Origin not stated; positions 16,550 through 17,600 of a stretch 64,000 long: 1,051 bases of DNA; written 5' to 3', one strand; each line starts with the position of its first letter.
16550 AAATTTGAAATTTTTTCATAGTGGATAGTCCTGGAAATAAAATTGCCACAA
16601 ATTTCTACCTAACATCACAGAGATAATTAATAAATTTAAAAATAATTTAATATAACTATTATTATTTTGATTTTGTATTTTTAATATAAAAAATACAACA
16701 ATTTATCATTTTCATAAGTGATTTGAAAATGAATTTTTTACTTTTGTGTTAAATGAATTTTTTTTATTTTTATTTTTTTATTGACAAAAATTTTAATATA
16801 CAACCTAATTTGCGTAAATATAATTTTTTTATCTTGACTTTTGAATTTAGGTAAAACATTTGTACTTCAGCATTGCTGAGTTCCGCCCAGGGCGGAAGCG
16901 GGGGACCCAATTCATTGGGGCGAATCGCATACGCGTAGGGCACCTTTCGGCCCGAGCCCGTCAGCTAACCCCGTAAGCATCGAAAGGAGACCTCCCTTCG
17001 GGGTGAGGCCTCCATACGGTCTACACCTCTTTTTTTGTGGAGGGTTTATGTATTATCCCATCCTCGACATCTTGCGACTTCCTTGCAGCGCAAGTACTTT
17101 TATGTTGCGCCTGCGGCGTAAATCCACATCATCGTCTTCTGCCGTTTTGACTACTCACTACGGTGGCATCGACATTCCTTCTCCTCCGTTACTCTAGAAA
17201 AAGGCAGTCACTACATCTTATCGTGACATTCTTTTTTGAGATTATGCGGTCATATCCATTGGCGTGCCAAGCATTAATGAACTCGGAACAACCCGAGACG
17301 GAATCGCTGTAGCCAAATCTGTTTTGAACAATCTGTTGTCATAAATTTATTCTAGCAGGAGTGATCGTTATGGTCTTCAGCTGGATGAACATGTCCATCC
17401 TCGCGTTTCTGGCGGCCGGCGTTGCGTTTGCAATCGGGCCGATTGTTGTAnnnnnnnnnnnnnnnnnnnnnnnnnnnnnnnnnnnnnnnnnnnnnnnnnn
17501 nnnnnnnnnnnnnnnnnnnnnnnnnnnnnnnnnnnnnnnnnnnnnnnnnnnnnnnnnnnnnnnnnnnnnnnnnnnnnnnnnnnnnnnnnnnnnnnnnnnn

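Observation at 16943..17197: Readable switch mechanism: RBS sequestration of a C-rich leader ORF (possible Rho-coupled control)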

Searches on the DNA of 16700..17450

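Call 67: search_rna_families(source=window, start=16700, end=17450, threshold=evalue, max_evalue=1)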
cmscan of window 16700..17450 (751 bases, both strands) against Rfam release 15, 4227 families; matches with E-value up to 1: 2.
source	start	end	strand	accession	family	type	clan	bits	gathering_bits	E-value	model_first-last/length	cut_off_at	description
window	16864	16994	+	RF00379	c-di-AMP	Cis-reg; riboswitch;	-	95.5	38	3.2e-23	1-134/134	no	c-di-AMP riboswitch aptamer (ydaO/yuaA leader)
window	16824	17018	+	RF02867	ncS011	Gene; sRNA;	-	16.1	48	0.11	1-207/207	no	Burkholderia sRNA 11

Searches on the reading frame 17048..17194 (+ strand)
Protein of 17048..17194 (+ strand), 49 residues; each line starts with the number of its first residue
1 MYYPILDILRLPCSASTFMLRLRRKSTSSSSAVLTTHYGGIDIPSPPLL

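Call 22: find_homologous_proteins(query=window:17048-17194:+, max_evalue=10)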
Query window:17048-17194:+ (49 aa): 1 proteins with E <= 10 among 1 candidates.
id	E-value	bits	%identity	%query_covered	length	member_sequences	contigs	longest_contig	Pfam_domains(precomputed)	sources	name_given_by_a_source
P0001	3.1e-24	100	100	100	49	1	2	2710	-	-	-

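Call 74: search_protein_families(library=pfam, proteins=[window:17048-17194:+], max_evalue=0.01)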
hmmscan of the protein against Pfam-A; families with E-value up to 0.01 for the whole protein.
window:17048-17194:+ (49 aa): 0 families
